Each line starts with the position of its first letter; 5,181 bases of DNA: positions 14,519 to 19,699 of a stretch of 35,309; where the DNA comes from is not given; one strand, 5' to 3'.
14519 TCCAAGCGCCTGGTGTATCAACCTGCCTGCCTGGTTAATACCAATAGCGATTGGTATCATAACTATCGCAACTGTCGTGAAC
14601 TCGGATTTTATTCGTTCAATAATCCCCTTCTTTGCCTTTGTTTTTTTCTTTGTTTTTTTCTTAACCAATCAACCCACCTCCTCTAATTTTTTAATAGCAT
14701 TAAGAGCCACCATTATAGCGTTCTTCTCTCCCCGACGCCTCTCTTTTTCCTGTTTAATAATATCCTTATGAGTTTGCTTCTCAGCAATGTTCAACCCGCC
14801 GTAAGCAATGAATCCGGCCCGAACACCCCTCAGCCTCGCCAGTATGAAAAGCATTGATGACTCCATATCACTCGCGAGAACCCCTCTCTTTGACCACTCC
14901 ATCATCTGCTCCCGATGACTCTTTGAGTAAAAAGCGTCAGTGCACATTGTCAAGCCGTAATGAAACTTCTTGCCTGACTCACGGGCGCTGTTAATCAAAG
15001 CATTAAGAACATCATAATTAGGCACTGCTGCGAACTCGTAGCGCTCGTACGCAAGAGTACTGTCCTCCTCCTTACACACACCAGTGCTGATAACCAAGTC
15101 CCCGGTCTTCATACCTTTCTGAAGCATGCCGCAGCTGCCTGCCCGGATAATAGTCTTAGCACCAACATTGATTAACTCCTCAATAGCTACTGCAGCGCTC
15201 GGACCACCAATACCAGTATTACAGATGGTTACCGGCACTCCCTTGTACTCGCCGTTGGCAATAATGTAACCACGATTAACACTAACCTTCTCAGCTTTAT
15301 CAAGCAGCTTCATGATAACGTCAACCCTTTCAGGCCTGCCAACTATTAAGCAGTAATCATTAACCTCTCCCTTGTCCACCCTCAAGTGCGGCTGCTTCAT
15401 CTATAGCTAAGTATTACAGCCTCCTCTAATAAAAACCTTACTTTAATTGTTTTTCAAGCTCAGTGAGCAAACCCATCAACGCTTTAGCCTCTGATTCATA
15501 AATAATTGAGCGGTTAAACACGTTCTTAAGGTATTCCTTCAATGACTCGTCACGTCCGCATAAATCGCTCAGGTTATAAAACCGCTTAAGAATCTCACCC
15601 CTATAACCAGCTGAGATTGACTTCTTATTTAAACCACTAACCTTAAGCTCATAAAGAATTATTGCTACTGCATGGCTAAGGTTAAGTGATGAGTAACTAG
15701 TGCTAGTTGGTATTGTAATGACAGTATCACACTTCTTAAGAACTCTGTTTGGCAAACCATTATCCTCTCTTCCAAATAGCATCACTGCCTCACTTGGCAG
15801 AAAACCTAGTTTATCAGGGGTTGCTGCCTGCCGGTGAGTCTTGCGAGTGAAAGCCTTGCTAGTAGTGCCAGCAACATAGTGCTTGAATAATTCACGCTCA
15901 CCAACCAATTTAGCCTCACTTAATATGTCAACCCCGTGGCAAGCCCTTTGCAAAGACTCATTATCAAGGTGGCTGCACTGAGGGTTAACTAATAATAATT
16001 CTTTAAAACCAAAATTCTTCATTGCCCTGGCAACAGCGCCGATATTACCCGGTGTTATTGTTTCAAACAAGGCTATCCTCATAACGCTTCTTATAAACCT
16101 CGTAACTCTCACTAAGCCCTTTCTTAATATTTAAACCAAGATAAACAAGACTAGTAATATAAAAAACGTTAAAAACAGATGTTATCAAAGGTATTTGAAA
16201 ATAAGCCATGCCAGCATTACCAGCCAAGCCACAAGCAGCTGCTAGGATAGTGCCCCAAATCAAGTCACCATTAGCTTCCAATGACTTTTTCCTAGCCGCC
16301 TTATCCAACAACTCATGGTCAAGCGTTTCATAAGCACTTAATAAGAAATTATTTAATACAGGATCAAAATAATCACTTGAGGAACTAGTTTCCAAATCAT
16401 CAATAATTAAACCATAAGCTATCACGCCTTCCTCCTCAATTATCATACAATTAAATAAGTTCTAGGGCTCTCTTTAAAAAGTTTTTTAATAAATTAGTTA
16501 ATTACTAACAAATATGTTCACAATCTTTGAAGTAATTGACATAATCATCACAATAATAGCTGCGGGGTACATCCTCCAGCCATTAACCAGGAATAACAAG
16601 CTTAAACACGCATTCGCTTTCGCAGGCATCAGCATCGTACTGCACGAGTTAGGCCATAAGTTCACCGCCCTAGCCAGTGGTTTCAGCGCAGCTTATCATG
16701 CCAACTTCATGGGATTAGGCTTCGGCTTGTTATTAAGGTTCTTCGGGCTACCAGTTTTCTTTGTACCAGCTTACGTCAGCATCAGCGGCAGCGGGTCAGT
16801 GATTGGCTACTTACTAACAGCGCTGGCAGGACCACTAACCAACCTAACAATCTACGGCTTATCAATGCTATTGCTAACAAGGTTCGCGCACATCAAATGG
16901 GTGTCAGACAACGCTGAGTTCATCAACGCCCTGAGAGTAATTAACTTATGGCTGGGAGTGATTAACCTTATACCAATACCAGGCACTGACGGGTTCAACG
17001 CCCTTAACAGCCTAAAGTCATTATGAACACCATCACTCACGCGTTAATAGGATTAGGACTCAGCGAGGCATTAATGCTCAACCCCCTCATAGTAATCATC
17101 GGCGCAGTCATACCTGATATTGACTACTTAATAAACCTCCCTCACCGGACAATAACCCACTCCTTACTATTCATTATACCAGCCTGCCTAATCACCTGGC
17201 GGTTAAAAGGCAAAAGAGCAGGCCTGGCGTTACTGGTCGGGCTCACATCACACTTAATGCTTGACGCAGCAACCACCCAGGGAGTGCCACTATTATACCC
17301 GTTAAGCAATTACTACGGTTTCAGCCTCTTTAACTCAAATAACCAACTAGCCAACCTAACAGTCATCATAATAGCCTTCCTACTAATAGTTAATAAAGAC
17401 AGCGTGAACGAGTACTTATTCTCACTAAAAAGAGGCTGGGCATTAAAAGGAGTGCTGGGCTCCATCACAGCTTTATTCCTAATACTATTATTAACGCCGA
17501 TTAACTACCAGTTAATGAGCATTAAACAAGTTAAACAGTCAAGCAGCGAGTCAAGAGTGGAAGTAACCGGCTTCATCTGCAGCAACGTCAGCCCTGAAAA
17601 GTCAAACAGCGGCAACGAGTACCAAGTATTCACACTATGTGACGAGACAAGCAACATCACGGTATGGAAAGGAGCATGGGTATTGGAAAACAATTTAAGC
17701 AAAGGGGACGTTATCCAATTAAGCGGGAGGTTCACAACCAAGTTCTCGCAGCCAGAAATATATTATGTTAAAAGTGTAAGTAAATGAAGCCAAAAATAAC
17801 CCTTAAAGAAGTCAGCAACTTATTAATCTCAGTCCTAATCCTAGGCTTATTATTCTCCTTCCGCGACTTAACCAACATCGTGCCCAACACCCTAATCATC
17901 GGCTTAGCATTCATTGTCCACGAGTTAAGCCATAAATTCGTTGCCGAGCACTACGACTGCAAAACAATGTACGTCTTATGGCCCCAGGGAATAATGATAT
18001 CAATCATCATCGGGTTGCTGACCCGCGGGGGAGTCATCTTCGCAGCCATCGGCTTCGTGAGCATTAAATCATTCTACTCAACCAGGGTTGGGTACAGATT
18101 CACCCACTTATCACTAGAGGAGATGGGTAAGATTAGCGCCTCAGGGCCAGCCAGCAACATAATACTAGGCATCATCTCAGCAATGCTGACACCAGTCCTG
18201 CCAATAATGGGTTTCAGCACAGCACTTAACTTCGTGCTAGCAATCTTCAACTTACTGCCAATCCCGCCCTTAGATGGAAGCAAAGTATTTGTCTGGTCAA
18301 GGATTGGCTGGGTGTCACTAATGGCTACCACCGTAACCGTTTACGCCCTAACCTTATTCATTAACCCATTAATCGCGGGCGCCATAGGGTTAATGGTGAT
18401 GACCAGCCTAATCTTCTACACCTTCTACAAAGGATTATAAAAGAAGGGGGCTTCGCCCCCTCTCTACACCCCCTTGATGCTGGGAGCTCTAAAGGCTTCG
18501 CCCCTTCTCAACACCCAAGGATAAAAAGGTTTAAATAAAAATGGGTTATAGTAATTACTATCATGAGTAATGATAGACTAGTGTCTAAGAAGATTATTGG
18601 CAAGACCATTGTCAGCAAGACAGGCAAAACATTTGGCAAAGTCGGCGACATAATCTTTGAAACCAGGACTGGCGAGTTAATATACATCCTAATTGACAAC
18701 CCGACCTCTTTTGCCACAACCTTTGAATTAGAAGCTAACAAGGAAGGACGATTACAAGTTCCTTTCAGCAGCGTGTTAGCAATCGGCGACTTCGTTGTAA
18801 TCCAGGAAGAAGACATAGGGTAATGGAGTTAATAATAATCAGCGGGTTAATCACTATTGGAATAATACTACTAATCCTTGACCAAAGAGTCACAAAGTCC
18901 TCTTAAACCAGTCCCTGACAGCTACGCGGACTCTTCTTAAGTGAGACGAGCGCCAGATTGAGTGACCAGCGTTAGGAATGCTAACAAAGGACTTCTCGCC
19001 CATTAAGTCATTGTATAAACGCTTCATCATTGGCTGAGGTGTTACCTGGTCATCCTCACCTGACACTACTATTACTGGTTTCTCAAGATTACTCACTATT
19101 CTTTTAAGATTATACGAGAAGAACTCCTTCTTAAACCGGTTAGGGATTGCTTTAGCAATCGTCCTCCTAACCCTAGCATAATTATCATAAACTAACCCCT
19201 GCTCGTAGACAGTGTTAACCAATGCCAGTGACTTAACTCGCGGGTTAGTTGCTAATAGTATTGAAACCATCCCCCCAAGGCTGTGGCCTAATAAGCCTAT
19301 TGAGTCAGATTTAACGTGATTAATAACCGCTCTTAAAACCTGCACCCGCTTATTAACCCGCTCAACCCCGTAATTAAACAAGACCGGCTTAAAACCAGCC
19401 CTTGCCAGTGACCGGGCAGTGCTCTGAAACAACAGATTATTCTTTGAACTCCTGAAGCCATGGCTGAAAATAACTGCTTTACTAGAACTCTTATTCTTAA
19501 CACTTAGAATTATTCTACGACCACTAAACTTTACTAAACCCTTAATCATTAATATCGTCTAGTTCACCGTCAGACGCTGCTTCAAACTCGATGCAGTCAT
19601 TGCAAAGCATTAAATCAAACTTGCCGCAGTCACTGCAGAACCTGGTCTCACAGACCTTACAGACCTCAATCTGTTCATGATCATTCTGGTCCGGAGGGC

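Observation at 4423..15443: Two diverged nucleoside-phosphorylase plus ECF-transporter cassettes: candidate dedicated nucleoside uptake and salvage system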

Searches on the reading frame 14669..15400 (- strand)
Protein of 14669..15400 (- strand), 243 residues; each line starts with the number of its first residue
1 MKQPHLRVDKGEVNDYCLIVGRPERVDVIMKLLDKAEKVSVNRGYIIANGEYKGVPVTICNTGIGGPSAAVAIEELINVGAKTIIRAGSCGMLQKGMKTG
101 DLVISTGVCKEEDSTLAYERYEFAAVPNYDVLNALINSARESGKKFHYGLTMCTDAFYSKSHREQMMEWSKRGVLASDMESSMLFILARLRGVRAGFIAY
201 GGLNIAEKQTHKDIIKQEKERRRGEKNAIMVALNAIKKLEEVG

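Call 3: search_protein_families(library=pfam, proteins=[window:14669-15400:-], max_evalue=0.01)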
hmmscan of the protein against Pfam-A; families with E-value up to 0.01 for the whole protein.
window:14669-15400:- (243 aa): 1 family
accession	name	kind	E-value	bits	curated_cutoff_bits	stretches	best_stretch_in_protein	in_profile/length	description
PF01048.26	PNP_UDP_1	-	1.1e-39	136.7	25.1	1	16-236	2-232/233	Phosphorylase superfamily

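Call 4: search_protein_families(library=ncbifam, proteins=[window:14669-15400:-], max_evalue=0.01)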
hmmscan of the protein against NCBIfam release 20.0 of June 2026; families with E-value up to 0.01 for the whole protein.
window:14669-15400:- (243 aa): 17 families
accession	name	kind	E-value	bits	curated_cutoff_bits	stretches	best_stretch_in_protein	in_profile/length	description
TIGR01718.1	Uridine-psphlse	equivalog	2.4e-56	190.8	280.3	1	5-239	3-244/245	uridine phosphorylase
NF008383.0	PRK11178.1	equivalog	4.3e-43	147.4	262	1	5-239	8-252/254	uridine phosphorylase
NF004489.0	PRK05819.1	subfamily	8.3e-37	126.7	230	1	3-237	3-234/236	DeoD-type purine-nucleoside phosphorylase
TIGR00107.1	deoD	equivalog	7e-32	110.8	232.25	1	5-238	1-231/232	purine-nucleoside phosphorylase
NF009914.0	PRK13374.1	subfamily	1.9e-30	106.2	338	1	2-235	2-232/235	DeoD-type purine-nucleoside phosphorylase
NF005500.0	PRK07115.1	equivalog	9.8e-15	54.5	264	1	35-221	44-225/261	AMP nucleosidase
NF004079.0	PRK05584.1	equivalog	9.9e-15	54.7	169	1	23-183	10-178/232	5'-methylthioadenosine/adenosylhomocysteine nucleosidase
TIGR01721.1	AMN-like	hypoth_equivalog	1.2e-12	47.6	307.2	1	33-218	38-220/269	AMP nucleosidase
TIGR01704.1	MTA_SAH-Nsdase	equivalog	6.3e-11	42.2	73.8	1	23-184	9-178/229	5'-methylthioadenosine/S-adenosylhomocysteine nucleosidase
TIGR03664.1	fut_nucase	equivalog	1.6e-07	31.3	124.7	1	49-192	29-190/228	futalosine hydrolase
NF011286.0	PRK14697.1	equivalog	3.3e-07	30.1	260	1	31-115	20-103/233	bifunctional 5'-methylthioadenosine/S-adenosylhomocysteine nucleosidase/phosphatase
TIGR01719.1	euk_UDPppase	equivalog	4e-07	29.6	249.95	1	21-163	38-197/287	uridine phosphorylase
NF005213.0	PRK06698.1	equivalog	1.1e-06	27.7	768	1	32-115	21-103/459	bifunctional 5'-methylthioadenosine/S-adenosylhomocysteine nucleosidase/phosphatase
TIGR03468.1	HpnG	hypoth_equivalog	1.8e-06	27.6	187.1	1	57-193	22-146/212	hopanoid-associated phosphorylase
NF005476.0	PRK07077.1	equivalog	0.00085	18.7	215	1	73-188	45-156/243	phosphorylase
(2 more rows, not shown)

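Call 38: search_solved_structures(query=window:14669-15400:-, max_evalue=1e-10, show_alignments=2)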
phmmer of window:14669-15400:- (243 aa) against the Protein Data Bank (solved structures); distinct sequences matched with E-value up to 1e-10: 63 (the best 60 are shown).
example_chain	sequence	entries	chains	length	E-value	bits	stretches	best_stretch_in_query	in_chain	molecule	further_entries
4lnh_A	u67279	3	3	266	2.8e-46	160.8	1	2-236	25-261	Uridine phosphorylase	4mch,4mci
3qpb_A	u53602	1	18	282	5.7e-40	140.1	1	3-201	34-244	Uridine phosphorylase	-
5lhv_A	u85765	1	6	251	2.5e-37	131.5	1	5-230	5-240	Uridine phosphorylase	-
4g8j_A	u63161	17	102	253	2.5e-37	131.5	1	5-230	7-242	Uridine phosphorylase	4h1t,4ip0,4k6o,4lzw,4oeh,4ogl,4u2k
3o6v_A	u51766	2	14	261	2.9e-37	131.3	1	5-230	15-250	Uridine phosphorylase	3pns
1odi_A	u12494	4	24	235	7.2e-37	130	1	3-225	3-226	PURINE NUCLEOSIDE PHOSPHORYLASE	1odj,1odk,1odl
7q1i_AAA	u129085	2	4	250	1.1e-35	126.2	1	15-239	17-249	Uridine phosphorylase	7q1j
7q31_AAA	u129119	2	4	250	2.7e-35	124.8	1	8-239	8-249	Uridine phosphorylase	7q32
1k3f_A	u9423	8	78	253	2.8e-35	124.8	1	8-239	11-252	uridine phosphorylase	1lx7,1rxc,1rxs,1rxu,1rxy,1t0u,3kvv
1tgv_A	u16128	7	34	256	2.9e-35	124.7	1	8-239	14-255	uridine phosphorylase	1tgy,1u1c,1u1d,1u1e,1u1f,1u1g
4i2v_A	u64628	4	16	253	1.3e-34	122.7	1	8-237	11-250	Uridine phosphorylase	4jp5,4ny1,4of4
7q2w_DDD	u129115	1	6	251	4.9e-34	120.7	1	16-239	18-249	Uridine phosphorylase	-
2oxf_A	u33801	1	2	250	7.9e-34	120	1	15-239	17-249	Uridine phosphorylase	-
2i8a_A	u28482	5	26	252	8.1e-34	120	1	15-239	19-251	Uridine phosphorylase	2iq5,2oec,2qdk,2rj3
1ryz_A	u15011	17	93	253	8.2e-34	120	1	15-239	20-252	Uridine phosphorylase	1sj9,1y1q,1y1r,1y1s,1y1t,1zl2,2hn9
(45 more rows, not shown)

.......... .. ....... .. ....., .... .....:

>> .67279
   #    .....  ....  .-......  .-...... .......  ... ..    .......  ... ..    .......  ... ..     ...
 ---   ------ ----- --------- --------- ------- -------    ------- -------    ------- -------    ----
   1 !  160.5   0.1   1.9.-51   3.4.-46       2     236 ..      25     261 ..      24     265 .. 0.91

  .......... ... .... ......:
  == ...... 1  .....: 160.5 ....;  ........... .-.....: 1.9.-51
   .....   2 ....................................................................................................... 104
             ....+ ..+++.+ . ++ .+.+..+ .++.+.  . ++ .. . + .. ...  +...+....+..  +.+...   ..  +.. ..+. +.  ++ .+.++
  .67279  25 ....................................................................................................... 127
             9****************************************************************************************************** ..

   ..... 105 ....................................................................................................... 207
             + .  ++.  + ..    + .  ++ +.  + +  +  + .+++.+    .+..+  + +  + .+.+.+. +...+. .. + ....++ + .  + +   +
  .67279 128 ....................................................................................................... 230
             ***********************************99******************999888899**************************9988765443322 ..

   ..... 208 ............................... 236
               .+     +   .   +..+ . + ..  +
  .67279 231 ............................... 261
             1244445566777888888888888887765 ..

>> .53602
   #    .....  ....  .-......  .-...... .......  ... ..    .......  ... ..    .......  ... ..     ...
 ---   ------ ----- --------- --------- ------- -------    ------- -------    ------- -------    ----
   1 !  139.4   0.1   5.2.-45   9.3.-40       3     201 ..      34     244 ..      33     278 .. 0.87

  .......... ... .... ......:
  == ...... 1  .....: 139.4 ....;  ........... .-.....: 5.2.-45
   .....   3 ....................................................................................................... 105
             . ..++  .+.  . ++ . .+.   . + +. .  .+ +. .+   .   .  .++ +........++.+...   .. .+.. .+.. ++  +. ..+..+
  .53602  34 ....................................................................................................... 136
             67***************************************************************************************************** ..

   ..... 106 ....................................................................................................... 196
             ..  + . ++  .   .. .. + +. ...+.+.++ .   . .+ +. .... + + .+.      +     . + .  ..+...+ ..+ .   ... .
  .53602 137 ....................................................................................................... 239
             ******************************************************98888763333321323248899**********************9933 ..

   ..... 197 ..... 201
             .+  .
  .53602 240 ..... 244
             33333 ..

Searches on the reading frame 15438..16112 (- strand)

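Call 10: search_protein_families(library=pfam, proteins=[window:15438-16112:-], max_evalue=0.001)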
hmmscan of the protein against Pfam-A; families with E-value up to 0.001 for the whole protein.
window:15438-16112:- (224 aa): 2 families
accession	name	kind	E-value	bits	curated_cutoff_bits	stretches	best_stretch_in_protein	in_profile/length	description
PF00588.24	SpoU_methylase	-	1.2e-30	106.9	29.7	1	11-154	2-142/142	SpoU rRNA Methylase family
PF09936.14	Methyltrn_RNA_4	-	0.00073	19.9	22.6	0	80-153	105-177/182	SAM-dependent RNA methyltransferase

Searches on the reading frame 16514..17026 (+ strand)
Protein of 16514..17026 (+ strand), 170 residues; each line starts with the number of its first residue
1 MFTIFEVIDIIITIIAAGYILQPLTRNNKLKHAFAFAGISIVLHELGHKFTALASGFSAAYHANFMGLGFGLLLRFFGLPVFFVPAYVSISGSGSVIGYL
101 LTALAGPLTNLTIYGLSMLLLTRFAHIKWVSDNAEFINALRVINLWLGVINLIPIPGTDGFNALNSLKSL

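Call 10: search_protein_families(library=pfam, proteins=[window:16514-17026:+], max_evalue=0.001)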
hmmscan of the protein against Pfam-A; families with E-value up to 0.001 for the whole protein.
window:16514-17026:+ (170 aa): 1 family
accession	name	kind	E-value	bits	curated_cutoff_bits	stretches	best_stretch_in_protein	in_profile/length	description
PF02163.28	Peptidase_M50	-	3.9e-08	33.3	27.2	1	134-167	160-193/221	Peptidase family M50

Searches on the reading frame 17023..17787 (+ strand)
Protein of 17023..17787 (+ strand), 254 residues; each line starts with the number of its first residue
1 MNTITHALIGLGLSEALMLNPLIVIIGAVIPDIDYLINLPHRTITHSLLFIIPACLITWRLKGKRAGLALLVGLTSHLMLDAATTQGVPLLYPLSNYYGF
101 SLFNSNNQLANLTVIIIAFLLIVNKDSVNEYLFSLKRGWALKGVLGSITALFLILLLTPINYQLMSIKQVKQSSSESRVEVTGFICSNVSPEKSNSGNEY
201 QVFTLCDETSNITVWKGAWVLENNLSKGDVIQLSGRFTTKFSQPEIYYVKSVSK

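Call 10: search_protein_families(library=pfam, proteins=[window:17023-17787:+], max_evalue=0.001)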
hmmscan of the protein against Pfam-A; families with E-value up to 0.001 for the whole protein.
window:17023-17787:+ (254 aa): 2 families
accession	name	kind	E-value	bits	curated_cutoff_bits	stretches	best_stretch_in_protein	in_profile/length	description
PF04307.19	YdjM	-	4.1e-19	69.2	29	1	1-140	1-155/176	YdjM inner membrane protein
PF00882.24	Zn_dep_PLPC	-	0.00014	22.3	26.8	1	4-84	5-96/167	Zinc dependent phospholipase C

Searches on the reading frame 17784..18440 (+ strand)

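Call 10: search_protein_families(library=pfam, proteins=[window:17784-18440:+], max_evalue=0.001)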
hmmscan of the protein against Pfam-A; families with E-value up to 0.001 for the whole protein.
window:17784-18440:+ (218 aa): 1 family
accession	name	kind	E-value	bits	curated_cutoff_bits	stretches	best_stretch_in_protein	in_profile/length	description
PF02163.28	Peptidase_M50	-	5e-11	42.8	27.2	2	138-169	159-190/221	Peptidase family M50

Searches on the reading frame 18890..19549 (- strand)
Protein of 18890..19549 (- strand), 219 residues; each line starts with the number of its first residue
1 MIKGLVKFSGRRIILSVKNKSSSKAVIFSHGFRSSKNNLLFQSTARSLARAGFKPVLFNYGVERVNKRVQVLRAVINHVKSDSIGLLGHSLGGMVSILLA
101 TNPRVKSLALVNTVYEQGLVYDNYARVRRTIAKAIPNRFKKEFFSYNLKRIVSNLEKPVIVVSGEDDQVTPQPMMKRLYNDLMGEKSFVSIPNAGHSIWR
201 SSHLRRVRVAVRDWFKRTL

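Call 10: search_protein_families(library=pfam, proteins=[window:18890-19549:-], max_evalue=0.001)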
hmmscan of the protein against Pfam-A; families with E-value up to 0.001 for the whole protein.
window:18890-19549:- (219 aa): 8 families
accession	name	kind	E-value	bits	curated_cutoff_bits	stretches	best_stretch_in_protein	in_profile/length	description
PF00561.26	Abhydrolase_1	-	4.5e-12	46.6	25.8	1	58-113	48-102/245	alpha/beta hydrolase fold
PF12146.15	Hydrolase_4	-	1.7e-10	41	27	0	62-137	52-132/239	Serine aminopeptidase, S33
PF12697.13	Abhydrolase_6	-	6.5e-08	33.9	26.3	1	55-201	41-209/217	Alpha/beta hydrolase family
PF20408.4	Abhydrolase_11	-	1.7e-06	28.4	27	0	24-109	3-103/193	Alpha/beta hydrolase domain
PF12740.14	PETase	-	5.2e-06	26.5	28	0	146-217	158-231/263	PET hydrolase-like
PF00326.27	Peptidase_S9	-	2.5e-05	24.3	22.6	1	59-219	39-210/213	Prolyl oligopeptidase family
PF08840.17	BAAT_C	-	0.00027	21.5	20.9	0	78-115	18-56/210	BAAT / Acyl-CoA thioester hydrolase C terminal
PF01738.24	DLH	-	0.00032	20.8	21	0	62-202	71-192/217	Dienelactone hydrolase family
